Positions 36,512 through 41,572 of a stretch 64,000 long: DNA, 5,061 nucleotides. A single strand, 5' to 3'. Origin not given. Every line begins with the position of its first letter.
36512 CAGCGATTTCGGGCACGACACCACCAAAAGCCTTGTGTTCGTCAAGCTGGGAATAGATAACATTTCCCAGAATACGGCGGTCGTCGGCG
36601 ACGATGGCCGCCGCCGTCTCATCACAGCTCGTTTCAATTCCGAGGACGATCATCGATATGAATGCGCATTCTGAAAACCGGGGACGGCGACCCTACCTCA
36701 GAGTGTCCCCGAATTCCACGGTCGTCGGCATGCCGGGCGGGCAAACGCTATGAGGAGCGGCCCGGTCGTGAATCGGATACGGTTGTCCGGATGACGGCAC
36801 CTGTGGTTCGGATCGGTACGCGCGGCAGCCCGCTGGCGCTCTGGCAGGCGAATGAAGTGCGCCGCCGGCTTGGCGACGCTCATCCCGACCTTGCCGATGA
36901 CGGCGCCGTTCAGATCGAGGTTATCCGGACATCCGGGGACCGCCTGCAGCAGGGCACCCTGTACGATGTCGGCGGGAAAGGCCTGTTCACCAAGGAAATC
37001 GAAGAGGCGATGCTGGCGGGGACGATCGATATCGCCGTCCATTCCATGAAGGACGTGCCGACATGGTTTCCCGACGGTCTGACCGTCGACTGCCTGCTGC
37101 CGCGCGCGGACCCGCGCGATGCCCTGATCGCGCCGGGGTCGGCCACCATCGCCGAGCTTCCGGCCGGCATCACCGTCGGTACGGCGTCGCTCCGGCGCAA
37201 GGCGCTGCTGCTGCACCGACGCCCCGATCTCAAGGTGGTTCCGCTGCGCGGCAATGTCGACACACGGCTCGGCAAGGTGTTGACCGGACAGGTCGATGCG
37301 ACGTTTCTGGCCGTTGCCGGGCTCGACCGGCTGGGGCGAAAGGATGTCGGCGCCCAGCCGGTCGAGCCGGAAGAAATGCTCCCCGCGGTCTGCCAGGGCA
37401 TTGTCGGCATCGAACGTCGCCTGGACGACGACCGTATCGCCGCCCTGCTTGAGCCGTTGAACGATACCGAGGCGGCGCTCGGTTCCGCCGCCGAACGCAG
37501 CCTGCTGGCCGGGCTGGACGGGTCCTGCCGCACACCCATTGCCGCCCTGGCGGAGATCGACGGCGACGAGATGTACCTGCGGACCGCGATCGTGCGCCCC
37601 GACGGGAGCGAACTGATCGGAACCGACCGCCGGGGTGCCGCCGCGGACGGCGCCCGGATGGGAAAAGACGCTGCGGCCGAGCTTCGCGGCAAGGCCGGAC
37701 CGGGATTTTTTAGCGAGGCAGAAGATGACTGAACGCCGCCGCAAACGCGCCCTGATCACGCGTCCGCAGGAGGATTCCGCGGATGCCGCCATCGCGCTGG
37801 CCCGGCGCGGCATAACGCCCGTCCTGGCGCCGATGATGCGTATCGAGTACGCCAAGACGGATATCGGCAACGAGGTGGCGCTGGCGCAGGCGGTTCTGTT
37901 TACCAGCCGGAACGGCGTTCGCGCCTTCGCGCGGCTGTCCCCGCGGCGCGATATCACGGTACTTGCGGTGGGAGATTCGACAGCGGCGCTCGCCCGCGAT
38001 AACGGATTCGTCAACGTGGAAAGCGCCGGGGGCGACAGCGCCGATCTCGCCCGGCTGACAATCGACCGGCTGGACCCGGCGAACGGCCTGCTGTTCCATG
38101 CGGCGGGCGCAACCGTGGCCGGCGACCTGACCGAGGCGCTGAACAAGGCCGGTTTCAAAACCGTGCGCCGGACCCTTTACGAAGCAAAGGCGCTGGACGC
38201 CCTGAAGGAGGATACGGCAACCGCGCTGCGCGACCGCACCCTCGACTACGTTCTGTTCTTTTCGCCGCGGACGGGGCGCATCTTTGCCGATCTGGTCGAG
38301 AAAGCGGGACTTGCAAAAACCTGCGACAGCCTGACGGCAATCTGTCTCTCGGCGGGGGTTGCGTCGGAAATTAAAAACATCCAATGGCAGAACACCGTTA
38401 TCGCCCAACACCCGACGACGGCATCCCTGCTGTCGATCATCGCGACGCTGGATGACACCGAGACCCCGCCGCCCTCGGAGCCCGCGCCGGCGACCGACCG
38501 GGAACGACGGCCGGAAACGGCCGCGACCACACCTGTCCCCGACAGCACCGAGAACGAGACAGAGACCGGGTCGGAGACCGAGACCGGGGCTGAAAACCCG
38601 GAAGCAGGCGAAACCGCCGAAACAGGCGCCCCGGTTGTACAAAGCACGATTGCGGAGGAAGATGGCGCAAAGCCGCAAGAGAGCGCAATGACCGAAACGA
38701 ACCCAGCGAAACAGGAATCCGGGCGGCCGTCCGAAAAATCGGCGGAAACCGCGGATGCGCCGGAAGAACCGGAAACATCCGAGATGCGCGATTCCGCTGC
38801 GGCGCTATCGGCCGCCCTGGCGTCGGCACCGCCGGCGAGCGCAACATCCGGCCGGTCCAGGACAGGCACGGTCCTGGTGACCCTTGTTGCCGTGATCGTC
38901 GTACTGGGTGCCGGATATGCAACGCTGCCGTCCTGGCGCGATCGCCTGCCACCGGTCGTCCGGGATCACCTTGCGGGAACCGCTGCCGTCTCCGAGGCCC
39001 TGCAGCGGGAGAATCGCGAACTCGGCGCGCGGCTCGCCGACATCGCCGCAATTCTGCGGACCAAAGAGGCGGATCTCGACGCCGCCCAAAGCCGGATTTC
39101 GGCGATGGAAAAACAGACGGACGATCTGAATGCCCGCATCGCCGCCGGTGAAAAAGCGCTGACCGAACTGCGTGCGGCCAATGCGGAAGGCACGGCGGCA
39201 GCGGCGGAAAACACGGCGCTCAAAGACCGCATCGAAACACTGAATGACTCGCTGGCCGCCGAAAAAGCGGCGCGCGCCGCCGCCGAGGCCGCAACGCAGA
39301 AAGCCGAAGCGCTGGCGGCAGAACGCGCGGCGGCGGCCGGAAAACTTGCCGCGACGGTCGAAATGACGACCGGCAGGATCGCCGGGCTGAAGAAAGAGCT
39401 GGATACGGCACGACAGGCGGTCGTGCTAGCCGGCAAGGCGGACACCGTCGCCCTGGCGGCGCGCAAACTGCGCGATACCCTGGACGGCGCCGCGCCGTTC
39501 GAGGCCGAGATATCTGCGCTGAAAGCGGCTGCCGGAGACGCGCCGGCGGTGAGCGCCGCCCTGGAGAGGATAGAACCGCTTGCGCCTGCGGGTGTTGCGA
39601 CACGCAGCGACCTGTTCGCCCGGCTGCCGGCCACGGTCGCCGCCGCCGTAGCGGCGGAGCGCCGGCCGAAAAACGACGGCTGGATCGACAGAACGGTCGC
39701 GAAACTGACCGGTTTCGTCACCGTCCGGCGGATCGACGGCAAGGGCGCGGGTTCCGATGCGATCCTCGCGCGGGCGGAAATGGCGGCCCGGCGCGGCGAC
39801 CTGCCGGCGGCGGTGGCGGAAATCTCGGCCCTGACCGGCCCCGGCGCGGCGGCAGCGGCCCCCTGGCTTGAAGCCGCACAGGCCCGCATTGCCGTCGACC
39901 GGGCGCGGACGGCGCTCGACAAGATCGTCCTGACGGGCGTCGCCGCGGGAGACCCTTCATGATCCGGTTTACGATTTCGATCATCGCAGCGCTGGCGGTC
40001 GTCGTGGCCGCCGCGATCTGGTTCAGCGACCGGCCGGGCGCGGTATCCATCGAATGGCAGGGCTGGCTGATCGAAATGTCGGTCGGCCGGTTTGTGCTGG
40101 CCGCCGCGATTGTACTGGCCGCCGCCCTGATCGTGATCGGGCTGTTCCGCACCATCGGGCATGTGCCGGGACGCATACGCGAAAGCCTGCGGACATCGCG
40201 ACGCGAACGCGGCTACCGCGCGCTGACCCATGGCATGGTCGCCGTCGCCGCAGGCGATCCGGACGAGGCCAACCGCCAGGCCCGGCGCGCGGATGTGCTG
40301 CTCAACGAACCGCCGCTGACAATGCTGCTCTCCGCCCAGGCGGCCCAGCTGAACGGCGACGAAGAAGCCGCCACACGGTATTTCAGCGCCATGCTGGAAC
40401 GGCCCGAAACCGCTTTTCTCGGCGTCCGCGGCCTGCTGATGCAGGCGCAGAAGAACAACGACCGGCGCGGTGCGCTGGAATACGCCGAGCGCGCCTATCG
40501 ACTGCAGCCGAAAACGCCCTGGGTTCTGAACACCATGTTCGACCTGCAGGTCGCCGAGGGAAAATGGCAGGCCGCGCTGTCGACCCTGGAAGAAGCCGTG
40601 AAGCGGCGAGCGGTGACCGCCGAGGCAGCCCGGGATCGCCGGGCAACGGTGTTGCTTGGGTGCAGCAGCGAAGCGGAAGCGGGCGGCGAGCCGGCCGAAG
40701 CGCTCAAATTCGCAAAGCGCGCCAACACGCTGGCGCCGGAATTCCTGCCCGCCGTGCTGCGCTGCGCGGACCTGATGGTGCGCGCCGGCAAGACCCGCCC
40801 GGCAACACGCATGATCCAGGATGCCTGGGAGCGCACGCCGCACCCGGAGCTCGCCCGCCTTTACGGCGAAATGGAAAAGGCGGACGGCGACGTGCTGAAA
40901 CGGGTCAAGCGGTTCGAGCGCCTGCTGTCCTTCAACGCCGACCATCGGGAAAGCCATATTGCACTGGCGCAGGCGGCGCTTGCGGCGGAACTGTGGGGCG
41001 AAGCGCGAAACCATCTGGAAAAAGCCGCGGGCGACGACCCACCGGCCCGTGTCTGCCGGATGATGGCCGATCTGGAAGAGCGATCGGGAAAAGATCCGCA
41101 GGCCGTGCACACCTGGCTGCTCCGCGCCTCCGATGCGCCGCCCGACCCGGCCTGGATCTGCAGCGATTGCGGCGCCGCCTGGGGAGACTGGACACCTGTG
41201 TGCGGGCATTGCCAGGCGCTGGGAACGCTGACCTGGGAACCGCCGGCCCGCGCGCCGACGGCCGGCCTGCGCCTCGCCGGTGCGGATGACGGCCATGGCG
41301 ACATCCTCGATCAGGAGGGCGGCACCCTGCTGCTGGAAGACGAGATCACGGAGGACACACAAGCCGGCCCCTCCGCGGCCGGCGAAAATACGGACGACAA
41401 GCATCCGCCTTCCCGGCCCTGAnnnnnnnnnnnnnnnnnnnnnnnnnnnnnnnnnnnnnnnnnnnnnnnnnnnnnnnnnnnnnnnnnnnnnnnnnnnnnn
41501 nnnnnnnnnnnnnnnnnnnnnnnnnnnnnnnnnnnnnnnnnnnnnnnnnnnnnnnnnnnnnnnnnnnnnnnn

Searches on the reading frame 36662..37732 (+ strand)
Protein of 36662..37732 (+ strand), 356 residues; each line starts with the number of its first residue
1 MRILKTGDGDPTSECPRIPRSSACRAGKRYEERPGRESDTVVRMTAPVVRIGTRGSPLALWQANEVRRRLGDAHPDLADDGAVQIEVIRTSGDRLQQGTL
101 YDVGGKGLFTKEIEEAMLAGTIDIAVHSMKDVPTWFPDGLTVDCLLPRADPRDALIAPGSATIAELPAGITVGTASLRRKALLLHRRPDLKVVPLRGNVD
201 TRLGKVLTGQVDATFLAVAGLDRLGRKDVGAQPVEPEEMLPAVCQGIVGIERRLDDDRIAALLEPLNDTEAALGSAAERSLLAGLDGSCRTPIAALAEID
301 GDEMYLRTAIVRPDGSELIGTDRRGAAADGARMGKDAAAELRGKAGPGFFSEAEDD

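Call 79: search_protein_families(library=pfam, proteins=[window:36662-37732:+], max_evalue=0.001)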
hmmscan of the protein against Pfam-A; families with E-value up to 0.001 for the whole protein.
window:36662-37732:+ (356 aa): 2 families
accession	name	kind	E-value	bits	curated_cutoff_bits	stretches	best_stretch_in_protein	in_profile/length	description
PF01379.25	Porphobil_deam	-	1.8e-76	256.7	22.1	1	49-260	1-206/207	Porphobilinogen deaminase, dipyromethane cofactor binding domain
PF03900.20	Porphobil_deamC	-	3.6e-14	53.3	26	1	276-342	5-73/74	Porphobilinogen deaminase, C-terminal domain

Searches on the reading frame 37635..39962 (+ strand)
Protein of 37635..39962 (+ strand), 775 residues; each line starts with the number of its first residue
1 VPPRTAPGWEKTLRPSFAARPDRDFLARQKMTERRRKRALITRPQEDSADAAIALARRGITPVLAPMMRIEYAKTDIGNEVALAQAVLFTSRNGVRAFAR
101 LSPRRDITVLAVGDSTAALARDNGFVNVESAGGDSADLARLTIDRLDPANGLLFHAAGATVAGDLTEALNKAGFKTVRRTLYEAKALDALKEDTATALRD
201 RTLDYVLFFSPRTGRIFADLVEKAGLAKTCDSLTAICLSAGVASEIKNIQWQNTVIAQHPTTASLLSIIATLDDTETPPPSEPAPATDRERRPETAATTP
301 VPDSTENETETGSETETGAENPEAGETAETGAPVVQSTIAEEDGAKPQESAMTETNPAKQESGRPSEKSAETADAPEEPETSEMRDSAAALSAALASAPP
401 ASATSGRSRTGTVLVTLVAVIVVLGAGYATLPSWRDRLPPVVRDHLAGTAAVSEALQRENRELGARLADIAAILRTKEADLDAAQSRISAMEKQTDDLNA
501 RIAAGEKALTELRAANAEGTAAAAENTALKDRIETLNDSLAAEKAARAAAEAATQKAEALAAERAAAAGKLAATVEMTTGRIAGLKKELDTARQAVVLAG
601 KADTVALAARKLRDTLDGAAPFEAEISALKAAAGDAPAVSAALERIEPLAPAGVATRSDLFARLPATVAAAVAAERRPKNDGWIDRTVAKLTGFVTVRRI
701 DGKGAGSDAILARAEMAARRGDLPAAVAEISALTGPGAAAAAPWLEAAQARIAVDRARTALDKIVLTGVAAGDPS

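Call 79: search_protein_families(library=pfam, proteins=[window:37635-39962:+], max_evalue=0.001)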
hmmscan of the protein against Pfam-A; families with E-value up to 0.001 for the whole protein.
window:37635-39962:+ (775 aa): 2 families
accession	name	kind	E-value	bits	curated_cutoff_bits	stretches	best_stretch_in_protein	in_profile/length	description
PF02602.20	HEM4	-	3.1e-36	125.1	27.5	1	54-266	6-230/231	Uroporphyrinogen-III synthase HemD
PF09731.14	Mitofilin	-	1.1e-06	28.4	27.4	1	269-755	127-603/614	Mitochondrial inner membrane protein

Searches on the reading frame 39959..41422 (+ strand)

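Call 79: search_protein_families(library=pfam, proteins=[window:39959-41422:+], max_evalue=0.001)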
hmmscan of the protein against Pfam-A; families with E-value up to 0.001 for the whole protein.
window:39959-41422:+ (487 aa): 5 families
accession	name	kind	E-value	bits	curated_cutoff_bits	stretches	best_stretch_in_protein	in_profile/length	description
PF07219.19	HemY_N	-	6.1e-28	97.5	31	1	27-133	1-107/107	HemY protein N-terminus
PF14559.12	TPR_19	-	1.2e-14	54.8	25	2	243-302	5-65/68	Tetratricopeptide repeat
PF13428.12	TPR_14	-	4.6e-08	33.4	23.5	0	332-371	3-43/44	Tetratricopeptide repeat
PF07719.23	TPR_2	-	6.2e-05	23.3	27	0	331-357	2-28/34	Tetratricopeptide repeat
PF13432.12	TPR_16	-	0.00026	21.8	32.7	0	335-396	2-64/65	Tetratricopeptide repeat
